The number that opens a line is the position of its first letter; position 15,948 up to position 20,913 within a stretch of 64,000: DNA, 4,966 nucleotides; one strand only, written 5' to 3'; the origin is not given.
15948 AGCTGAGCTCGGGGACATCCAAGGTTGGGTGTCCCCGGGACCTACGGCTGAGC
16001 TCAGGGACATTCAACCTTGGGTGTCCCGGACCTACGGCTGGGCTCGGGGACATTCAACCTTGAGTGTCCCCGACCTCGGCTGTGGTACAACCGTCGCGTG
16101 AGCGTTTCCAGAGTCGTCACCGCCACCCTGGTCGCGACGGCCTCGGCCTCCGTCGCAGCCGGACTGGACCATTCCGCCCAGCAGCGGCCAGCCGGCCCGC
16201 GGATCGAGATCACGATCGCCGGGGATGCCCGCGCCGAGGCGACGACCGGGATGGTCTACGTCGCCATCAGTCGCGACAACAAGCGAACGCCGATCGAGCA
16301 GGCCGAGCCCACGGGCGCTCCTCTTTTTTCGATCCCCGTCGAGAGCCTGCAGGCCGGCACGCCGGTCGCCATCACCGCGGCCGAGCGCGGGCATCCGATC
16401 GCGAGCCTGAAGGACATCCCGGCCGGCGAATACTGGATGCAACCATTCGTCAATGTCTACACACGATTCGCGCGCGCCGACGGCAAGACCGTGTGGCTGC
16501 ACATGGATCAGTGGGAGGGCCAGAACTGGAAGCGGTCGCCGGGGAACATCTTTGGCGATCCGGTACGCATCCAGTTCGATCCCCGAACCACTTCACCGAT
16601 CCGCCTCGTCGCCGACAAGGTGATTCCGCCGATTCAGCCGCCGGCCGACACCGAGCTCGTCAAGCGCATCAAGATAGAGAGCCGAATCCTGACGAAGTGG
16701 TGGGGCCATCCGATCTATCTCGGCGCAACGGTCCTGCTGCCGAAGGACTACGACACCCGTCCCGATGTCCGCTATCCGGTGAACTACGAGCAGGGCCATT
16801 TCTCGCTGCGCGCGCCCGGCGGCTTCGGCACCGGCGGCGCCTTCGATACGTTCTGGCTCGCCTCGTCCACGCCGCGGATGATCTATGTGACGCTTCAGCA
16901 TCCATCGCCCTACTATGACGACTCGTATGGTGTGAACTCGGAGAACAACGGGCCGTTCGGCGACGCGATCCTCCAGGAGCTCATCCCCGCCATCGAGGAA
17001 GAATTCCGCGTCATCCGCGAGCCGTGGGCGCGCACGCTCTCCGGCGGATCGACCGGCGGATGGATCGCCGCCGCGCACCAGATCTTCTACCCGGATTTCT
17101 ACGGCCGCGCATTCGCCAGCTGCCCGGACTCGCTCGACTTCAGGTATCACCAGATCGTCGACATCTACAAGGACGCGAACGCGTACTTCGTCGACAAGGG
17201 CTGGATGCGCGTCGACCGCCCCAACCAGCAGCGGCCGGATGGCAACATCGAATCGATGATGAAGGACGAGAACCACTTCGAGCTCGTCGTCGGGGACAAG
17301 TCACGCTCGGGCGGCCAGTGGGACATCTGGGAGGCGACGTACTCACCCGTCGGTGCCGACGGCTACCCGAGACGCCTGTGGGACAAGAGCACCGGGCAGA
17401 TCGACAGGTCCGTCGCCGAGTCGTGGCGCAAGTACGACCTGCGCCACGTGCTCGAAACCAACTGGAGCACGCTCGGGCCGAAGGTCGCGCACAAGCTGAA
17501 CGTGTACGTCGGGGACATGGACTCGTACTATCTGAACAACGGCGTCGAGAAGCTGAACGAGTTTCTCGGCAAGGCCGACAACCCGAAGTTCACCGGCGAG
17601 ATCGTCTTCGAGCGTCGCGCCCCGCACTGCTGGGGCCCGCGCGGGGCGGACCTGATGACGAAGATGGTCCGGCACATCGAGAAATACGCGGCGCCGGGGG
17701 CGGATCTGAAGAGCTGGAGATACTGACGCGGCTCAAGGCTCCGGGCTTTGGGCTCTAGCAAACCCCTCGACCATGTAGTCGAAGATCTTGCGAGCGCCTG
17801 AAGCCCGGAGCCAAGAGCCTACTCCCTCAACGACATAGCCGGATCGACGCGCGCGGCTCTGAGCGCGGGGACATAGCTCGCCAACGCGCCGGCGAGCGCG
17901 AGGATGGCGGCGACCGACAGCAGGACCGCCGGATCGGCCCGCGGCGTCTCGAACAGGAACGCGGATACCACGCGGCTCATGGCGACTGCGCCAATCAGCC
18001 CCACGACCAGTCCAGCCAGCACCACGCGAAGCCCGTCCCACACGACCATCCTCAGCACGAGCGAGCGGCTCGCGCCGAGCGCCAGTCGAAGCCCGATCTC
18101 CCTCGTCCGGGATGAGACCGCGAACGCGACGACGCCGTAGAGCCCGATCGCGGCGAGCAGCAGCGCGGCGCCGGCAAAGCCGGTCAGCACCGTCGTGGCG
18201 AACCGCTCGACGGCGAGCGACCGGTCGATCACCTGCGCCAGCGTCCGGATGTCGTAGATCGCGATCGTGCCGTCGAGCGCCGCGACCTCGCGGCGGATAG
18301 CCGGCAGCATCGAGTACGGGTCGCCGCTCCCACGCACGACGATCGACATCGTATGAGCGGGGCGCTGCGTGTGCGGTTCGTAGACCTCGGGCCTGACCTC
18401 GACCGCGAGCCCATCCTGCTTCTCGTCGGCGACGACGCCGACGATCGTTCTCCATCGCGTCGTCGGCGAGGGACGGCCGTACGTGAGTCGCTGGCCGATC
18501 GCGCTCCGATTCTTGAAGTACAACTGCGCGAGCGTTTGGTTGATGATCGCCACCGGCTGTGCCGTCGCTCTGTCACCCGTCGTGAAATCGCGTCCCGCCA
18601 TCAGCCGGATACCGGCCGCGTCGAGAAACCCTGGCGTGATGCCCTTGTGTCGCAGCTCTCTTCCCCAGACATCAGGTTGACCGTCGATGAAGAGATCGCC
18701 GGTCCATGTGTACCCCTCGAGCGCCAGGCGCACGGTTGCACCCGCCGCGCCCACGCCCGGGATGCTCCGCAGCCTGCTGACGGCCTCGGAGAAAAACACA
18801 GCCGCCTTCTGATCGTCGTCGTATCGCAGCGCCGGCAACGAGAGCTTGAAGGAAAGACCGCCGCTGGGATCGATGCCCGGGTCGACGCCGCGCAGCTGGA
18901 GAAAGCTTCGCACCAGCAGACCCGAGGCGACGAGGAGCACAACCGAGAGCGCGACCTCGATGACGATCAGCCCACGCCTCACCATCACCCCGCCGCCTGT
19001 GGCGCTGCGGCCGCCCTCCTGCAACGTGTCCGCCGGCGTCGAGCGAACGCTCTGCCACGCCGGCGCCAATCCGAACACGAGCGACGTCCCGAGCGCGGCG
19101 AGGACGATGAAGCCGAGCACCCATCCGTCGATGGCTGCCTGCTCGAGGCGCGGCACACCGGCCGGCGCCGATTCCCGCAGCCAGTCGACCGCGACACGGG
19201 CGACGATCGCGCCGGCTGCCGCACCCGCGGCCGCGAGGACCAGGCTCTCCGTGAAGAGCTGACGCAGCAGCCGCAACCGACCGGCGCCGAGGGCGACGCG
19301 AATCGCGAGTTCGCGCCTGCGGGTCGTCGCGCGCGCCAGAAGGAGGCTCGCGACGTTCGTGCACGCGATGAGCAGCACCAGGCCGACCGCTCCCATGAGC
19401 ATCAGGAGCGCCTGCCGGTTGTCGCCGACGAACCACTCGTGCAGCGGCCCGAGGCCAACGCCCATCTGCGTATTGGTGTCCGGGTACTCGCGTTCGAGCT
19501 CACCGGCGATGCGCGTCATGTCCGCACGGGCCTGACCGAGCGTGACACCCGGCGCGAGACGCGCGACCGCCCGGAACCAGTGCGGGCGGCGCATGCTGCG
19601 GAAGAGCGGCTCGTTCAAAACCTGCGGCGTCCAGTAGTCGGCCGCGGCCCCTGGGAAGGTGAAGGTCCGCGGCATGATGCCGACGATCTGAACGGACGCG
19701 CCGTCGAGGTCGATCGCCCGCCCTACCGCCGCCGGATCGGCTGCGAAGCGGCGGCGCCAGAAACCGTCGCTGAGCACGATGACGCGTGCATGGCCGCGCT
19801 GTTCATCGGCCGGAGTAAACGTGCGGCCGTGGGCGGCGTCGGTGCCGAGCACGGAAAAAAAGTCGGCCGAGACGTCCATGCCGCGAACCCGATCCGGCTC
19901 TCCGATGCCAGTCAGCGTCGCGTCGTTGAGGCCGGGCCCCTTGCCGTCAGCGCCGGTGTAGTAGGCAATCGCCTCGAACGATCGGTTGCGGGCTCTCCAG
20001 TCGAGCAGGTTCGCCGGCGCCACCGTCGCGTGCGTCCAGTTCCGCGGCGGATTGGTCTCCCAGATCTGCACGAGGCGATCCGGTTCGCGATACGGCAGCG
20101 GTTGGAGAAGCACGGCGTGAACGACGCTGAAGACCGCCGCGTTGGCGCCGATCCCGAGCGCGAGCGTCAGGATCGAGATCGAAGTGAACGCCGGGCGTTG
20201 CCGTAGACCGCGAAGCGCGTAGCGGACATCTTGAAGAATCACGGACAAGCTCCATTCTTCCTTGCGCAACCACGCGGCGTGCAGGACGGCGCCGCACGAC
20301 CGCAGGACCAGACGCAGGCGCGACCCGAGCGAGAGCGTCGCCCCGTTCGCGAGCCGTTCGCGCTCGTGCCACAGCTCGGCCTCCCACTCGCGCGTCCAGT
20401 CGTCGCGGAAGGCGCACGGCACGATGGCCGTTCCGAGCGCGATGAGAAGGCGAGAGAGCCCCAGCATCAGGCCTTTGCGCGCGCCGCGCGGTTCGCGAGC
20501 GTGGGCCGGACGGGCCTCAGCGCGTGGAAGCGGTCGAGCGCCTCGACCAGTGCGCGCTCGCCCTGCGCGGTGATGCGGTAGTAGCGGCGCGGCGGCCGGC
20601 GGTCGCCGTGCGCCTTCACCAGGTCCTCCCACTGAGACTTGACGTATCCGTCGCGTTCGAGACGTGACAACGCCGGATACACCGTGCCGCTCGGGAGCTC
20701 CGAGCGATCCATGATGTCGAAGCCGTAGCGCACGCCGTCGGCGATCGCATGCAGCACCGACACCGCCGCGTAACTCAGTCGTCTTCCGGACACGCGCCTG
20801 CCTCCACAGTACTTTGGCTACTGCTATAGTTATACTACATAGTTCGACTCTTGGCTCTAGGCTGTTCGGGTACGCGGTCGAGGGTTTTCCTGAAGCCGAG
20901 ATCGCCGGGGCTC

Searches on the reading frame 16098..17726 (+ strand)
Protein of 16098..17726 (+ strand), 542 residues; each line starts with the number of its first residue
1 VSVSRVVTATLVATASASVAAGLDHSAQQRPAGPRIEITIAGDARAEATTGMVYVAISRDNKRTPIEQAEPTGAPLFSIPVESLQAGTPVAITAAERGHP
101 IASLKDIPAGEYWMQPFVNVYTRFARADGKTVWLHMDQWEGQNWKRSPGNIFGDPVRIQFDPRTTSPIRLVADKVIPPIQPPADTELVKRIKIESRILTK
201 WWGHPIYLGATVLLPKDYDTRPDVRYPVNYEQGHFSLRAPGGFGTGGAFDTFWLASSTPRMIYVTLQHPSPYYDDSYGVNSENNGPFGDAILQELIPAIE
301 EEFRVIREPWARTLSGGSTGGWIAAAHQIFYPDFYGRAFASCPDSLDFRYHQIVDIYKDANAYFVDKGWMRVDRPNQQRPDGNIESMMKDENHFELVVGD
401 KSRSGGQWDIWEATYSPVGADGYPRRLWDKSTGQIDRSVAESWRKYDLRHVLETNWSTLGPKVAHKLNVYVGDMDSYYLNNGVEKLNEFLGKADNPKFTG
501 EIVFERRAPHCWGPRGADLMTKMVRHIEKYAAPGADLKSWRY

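Call 10: search_protein_families(library=pfam, proteins=[window:16098-17726:+])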
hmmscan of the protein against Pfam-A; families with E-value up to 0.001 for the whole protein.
window:16098-17726:+ (542 aa): 1 family
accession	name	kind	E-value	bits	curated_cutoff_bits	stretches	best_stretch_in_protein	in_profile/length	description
PF00756.26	Esterase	-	3.6e-06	27.4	22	1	211-343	11-148/251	Putative esterase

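Call 11: find_related_loci(query=window:16098-17726:+, collection=genome_contigs, flank=10000)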
Query window:16098-17726:+ (542 aa) in genome_contigs; peptide patterns used: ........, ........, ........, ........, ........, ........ (x = any residue, [..] = any of these).
317 stretches matched a pattern; 283 encode a relative of the query (tblastn E <= 1e-3); the best 80 are kept; 80 distinct loci.
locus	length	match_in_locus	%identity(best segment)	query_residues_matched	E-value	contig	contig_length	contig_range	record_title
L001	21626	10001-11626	87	1-542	0e+0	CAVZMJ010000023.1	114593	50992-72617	MAG: uncultured Acidobacteriota bacterium isolate MFD02242.bin.2.7 genome assembly, contig: contig_7312, whole genome sh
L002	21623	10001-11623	86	1-541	0e+0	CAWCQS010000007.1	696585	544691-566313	MAG: uncultured Acidobacteriota bacterium isolate MFD05176.bin.1.177 genome assembly, contig: contig_24098, whole genome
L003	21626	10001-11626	87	1-542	0e+0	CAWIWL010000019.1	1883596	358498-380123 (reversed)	MAG: uncultured Acidobacteriota bacterium isolate MFD04850.bin.1.225 genome assembly, contig: contig_6812, whole genome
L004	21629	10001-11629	80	1-542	0e+0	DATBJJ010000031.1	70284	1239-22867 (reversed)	MAG TPA_asm: Vicinamibacterales bacterium isolate SMAG_U3917 k141_1438854, whole genome shotgun sequence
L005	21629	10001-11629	81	2-542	0e+0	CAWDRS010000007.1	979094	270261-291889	MAG: uncultured Acidobacteriota bacterium isolate MFD04850.bin.2.282 genome assembly, contig: contig_18891, whole genome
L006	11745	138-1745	79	5-542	0e+0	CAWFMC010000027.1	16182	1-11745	MAG: uncultured Acidobacteriota bacterium isolate MFD00392.bin.2.345 genome assembly, contig: contig_58228, whole genome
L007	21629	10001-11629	76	1-542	0e+0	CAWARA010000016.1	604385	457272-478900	MAG: uncultured Acidobacteriota bacterium isolate MFD02840.bin.2.141 genome assembly, contig: contig_27353, whole genome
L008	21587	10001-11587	76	4-531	0e+0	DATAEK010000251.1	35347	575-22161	MAG TPA_asm: Vicinamibacterales bacterium isolate SMAG_U6775 k141_4562257, whole genome shotgun sequence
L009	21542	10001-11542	80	29-542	0e+0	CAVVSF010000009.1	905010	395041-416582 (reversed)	MAG: uncultured Acidobacteriota bacterium isolate MFD02840.bin.1.397 genome assembly, contig: contig_5562, whole genome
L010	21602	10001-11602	73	9-542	0e+0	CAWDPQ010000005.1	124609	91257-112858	MAG: uncultured Acidobacteriota bacterium isolate MFD04850.bin.1.105 genome assembly, contig: contig_15758, whole genome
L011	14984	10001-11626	71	1-542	0e+0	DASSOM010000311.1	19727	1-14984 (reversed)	MAG TPA_asm: Vicinamibacterales bacterium isolate SMAG_U1252 k141_786967, whole genome shotgun sequence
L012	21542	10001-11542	74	29-542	0e+0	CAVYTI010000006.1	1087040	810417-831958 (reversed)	MAG: uncultured Acidobacteriota bacterium isolate MFD05537.bin.1.91 genome assembly, contig: contig_2453, whole genome s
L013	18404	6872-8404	74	32-542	0e+0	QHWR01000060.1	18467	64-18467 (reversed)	MAG: Acidobacteria bacterium isolate gp6 AA38 14_1009_16_40cm_scaffold_18492_curated, whole genome shotgun sequence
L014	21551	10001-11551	76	26-542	0e+0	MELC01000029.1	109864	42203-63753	MAG: Acidobacteria bacterium RIFCSPLOWO2_12_FULL_66_21 rifcsplowo2_12_scaffold_221, whole genome shotgun sequence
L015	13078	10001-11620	71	1-542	0e+0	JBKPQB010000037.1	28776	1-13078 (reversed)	MAG: Acidobacteriota bacterium isolate GS_EKS_MAG_00087 GS_EKS_000002162245, whole genome shotgun sequence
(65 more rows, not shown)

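Call 72: find_encoding_contigs(protein=window:16098-17726:+, flank=10000, max_places=3)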
Protein window:16098-17726:+ (542 aa): no gene with exactly this product is on record in the collection.
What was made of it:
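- On REP/BIME (GTAG- or CGTC-tagged REPs): However, 64 kb of a genome of several Mb is uninformative, and the source genome is not available (call 72).
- Tried and rejected: Looking up the source contig by exact protein found nothing (call 72).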

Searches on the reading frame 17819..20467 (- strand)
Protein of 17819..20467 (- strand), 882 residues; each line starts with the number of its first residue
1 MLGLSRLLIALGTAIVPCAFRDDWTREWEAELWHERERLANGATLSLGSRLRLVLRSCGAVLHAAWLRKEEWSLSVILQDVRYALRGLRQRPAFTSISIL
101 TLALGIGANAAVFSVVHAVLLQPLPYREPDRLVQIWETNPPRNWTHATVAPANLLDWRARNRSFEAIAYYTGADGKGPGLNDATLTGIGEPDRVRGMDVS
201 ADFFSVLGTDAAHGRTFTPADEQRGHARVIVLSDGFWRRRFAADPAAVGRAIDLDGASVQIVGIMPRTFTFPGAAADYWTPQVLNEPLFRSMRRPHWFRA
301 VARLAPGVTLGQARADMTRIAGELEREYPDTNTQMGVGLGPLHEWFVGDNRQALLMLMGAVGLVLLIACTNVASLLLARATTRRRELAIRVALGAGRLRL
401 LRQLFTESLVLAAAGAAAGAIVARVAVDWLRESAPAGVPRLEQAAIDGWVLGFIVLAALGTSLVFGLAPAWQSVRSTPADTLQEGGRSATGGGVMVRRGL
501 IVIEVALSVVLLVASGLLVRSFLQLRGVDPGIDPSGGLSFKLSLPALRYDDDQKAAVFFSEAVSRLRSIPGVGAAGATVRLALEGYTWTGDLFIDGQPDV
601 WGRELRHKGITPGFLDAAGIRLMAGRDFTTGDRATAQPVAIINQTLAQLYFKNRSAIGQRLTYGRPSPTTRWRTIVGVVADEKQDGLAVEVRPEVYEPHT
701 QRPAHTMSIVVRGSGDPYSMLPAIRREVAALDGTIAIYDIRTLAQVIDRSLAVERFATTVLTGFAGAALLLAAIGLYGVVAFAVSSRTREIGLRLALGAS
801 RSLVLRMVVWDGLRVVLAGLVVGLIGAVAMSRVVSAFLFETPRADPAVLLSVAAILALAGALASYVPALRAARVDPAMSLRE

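Call 10: search_protein_families(library=pfam, proteins=[window:17819-20467:-])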
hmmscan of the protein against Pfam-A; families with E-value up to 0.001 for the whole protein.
window:17819-20467:- (882 aa): 2 families
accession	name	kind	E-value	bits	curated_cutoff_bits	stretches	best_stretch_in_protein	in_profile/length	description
PF12704.14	MacB_PCD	-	2.1e-38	133.2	27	2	95-319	1-206/207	MacB-like periplasmic core domain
PF02687.27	FtsX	-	2.4e-22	79.7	25.5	2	764-876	3-120/120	FtsX-like permease C-terminal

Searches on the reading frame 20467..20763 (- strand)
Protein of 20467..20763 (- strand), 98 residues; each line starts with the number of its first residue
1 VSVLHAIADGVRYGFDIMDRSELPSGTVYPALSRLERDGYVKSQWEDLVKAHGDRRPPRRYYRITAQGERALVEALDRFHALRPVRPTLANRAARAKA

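Call 84: search_protein_families(library=pfam, proteins=[window:20467-20763:-], max_evalue=0.001)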
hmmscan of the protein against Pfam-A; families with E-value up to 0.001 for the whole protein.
window:20467-20763:- (98 aa): 3 families
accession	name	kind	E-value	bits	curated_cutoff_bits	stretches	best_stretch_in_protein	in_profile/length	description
PF03551.20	PadR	-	8e-15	55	27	1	3-72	1-73/75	Transcriptional regulator PadR-like family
PF01978.25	TrmB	-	0.00025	21.3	25.6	1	16-61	27-62/68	Sugar-specific transcriptional regulator TrmB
PF09339.16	HTH_IclR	-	0.0003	20.9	22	1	15-43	22-50/52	IclR helix-turn-helix domain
